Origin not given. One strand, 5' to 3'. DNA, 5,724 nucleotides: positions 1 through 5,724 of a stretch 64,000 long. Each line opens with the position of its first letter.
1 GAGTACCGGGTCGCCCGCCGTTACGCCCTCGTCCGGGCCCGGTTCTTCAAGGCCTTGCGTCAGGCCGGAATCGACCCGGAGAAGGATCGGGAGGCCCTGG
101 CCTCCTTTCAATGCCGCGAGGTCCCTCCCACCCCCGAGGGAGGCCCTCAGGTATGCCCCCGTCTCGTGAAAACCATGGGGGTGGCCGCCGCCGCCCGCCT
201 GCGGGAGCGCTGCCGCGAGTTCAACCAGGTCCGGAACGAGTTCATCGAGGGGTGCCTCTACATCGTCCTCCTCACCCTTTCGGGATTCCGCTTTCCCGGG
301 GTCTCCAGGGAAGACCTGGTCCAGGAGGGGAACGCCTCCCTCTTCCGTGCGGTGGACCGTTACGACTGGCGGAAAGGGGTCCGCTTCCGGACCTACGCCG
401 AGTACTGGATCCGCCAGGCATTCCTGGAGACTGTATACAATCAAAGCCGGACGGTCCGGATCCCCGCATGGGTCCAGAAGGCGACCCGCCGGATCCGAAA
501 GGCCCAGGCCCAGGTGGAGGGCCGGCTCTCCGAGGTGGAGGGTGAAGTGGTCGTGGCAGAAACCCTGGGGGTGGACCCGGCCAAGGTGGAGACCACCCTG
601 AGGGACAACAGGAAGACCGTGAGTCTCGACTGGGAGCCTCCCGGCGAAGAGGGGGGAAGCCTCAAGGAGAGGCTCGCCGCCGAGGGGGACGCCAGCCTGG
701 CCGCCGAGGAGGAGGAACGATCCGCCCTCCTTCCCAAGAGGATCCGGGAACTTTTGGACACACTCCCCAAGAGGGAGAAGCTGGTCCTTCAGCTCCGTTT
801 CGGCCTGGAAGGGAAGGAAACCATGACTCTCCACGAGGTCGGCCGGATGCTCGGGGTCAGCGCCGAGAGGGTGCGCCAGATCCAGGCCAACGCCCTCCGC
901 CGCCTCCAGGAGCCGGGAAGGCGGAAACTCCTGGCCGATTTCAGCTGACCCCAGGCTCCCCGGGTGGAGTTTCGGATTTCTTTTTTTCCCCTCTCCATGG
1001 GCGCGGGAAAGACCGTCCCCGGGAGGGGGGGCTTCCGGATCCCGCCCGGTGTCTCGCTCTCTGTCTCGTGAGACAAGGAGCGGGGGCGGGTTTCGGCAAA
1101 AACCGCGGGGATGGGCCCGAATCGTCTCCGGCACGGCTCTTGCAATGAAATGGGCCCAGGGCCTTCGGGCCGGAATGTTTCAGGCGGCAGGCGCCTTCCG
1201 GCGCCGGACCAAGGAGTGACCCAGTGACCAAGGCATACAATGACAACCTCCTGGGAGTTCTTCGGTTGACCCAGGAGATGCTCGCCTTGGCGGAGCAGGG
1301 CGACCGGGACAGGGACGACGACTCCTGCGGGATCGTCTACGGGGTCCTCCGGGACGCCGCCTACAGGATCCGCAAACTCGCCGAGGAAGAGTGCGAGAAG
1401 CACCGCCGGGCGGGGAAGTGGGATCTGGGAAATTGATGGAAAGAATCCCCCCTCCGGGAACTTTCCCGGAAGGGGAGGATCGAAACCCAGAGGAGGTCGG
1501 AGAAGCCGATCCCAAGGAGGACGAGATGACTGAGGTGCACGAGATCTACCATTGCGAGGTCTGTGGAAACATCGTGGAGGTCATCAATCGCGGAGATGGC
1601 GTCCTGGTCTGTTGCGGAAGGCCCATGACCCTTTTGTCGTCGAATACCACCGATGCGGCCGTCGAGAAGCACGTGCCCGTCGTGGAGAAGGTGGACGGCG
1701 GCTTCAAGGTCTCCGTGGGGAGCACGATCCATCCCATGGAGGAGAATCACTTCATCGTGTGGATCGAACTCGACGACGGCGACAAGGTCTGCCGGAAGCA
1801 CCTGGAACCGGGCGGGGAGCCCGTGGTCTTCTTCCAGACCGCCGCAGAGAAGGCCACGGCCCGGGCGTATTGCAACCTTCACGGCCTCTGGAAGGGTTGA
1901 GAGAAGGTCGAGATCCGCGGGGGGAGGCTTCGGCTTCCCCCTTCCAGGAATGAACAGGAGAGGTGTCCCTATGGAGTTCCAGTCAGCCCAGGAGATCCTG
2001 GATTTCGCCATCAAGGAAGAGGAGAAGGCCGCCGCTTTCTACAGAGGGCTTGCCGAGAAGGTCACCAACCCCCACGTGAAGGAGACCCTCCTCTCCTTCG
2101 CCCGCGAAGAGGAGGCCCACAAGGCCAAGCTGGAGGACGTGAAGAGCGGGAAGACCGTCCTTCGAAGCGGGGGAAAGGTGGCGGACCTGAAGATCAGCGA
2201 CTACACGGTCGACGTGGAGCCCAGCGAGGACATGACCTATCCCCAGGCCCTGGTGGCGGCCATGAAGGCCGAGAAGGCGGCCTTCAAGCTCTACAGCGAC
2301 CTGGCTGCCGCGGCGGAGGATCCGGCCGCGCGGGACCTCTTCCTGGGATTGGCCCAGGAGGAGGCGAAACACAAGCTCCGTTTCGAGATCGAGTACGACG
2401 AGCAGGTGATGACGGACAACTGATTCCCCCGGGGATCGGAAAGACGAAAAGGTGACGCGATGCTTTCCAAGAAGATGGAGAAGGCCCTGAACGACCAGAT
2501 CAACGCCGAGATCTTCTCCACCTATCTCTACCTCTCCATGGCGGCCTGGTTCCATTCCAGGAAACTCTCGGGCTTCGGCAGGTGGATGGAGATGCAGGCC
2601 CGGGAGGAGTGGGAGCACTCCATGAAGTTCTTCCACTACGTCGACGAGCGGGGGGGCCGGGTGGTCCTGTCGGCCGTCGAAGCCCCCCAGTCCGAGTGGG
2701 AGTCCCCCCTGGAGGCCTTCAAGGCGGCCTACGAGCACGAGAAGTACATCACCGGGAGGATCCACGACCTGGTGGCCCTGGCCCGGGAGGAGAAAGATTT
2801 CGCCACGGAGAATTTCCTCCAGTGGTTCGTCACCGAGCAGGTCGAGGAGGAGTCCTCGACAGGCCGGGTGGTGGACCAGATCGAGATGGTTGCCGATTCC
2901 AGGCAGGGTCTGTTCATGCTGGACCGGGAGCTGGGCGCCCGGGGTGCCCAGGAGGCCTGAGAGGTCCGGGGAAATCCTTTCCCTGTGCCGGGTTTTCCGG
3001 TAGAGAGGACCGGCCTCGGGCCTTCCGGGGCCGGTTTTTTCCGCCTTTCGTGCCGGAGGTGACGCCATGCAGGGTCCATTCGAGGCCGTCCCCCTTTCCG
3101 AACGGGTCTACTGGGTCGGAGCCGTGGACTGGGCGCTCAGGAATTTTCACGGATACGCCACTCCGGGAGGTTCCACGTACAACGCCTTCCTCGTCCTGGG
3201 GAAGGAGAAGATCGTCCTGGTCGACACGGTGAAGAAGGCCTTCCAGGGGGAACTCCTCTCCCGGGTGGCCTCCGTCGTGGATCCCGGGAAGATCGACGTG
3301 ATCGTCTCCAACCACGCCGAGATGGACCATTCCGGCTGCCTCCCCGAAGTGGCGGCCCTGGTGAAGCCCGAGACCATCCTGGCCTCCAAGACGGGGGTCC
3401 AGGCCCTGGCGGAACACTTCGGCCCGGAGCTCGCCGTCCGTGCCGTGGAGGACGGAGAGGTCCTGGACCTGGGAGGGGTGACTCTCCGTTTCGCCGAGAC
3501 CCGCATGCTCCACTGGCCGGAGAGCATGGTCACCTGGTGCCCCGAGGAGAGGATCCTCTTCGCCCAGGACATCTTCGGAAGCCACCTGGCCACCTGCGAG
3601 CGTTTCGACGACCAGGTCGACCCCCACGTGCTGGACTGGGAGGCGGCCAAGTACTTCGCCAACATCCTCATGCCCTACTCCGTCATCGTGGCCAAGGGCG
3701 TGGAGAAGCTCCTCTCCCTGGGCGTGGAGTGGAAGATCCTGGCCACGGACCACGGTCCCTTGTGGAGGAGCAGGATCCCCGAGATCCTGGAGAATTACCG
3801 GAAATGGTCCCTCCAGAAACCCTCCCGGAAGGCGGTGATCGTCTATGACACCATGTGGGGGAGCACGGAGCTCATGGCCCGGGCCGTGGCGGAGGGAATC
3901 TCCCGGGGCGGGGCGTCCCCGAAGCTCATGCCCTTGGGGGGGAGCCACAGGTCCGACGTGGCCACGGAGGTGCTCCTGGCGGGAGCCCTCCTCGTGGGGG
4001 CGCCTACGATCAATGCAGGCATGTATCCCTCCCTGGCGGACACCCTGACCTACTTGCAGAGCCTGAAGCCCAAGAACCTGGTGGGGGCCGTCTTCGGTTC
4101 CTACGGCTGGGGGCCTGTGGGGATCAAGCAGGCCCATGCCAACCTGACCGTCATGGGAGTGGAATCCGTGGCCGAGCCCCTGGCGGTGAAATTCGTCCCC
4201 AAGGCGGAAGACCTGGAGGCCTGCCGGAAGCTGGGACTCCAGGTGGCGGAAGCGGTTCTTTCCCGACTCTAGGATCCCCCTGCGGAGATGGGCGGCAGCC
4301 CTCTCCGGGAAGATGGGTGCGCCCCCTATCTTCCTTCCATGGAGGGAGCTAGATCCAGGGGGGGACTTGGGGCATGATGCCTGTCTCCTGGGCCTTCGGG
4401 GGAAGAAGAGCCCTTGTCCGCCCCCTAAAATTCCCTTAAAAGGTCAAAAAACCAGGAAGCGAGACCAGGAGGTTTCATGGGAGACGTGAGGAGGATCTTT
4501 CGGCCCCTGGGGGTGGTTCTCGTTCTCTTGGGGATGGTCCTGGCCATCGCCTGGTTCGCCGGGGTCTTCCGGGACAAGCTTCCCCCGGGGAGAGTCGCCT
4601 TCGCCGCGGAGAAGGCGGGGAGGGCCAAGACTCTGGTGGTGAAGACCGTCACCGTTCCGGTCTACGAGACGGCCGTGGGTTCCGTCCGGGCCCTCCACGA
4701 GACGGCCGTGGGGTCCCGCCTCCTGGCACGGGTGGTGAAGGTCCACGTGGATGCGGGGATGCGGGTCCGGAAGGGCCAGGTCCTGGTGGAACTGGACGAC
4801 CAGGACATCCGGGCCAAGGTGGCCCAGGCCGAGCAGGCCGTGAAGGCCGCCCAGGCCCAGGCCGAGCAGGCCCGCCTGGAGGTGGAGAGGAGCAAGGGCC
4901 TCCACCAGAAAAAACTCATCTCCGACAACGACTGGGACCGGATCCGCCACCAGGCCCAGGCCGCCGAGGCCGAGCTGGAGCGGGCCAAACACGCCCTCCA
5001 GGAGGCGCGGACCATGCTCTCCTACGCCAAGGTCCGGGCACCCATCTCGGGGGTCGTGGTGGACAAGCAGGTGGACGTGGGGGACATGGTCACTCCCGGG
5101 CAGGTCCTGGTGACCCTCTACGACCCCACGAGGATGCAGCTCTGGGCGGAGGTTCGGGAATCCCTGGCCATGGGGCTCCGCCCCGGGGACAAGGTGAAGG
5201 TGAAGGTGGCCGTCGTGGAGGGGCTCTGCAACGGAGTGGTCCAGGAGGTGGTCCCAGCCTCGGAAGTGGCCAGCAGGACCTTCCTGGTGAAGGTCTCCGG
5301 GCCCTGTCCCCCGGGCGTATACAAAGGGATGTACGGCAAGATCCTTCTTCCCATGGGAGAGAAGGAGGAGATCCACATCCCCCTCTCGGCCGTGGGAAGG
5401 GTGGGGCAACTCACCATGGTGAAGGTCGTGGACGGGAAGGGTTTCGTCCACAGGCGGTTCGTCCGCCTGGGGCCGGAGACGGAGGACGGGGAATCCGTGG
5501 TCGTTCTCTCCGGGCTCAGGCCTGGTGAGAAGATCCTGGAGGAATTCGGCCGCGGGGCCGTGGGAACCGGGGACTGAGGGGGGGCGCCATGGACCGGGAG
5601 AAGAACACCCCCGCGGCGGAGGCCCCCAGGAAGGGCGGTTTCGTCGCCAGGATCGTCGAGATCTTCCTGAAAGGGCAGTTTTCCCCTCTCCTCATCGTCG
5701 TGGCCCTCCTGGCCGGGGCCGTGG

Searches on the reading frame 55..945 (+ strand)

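Call 50: search_protein_families(library=pfam, proteins=[window:55-945:+], max_evalue=0.0001)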
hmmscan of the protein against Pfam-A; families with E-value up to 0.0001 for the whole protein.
window:55-945:+ (297 aa): 4 families
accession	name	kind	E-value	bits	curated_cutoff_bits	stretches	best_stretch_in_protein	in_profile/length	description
PF04545.22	Sigma70_r4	-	8.1e-18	64.1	24.1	1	233-286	1-50/50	Sigma-70, region 4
PF04542.20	Sigma70_r2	-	5e-12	45.9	24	1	82-132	20-70/71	Sigma-70 region 2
PF04539.22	Sigma70_r3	-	1.4e-07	31.9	25.3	1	144-210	3-69/78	Sigma-70 region 3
PF21531.3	Rv2175c_wHTH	-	3e-05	24.3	27.1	0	254-276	13-35/57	DNA-binding protein Rv2175c, wHTH domain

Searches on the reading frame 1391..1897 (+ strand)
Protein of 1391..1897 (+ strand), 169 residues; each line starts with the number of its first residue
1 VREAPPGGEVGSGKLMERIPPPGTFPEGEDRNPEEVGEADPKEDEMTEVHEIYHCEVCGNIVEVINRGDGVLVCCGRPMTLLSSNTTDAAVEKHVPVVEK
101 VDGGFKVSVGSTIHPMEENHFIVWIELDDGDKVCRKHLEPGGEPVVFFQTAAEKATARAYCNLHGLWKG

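Call 74: search_protein_families(library=pfam, proteins=[window:1391-1897:+], max_evalue=0.0001)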
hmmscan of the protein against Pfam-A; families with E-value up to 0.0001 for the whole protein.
window:1391-1897:+ (169 aa): 2 families
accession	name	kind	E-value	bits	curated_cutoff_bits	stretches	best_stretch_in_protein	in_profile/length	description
PF01880.24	Desulfoferrodox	-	4.6e-20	72.4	22.2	1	87-168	2-96/98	Desulfoferrodoxin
PF06397.17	Desulfoferrod_N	-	7.9e-17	61.1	23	1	47-82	1-36/36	Desulfoferrodoxin, N-terminal domain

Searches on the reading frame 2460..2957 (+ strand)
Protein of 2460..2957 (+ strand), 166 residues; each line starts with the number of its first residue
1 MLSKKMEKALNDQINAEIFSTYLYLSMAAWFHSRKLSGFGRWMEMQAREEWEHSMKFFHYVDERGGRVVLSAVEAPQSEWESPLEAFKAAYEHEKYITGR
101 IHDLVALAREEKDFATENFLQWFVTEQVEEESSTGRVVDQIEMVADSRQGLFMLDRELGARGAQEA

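Call 74: search_protein_families(library=pfam, proteins=[window:2460-2957:+], max_evalue=0.0001)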
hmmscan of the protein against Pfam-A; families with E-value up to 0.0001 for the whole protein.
window:2460-2957:+ (166 aa): 1 family
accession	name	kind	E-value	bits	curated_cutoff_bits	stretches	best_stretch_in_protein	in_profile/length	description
PF00210.30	Ferritin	-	9.6e-45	152.4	24.5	1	8-143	2-141/142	Ferritin-like domain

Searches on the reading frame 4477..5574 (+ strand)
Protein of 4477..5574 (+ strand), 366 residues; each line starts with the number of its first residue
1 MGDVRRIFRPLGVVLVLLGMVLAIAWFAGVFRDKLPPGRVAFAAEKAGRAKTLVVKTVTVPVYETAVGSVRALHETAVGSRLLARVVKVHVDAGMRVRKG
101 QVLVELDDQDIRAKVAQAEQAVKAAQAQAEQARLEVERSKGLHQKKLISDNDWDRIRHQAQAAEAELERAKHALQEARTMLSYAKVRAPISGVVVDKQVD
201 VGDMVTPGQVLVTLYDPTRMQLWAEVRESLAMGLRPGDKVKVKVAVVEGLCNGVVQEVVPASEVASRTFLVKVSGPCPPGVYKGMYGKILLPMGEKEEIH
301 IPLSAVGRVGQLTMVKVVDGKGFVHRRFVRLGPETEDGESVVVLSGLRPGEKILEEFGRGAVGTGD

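Call 50: search_protein_families(library=pfam, proteins=[window:4477-5574:+], max_evalue=0.0001)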
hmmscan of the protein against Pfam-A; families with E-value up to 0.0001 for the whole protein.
window:4477-5574:+ (366 aa): 3 families
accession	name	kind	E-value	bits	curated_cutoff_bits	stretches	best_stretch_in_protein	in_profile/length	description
PF16576.10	HlyD_D23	-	3.3e-19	69.5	30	1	76-273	20-199/214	Barrel-sandwich domain of CusB or HlyD membrane-fusion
PF13437.12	HlyD_3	-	4.3e-14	53.6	22.2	1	185-274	1-92/106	HlyD family secretion protein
PF13533.13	Biotin_lipoyl_2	-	9e-08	32.2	29.8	0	84-107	9-32/32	Biotin-lipoyl like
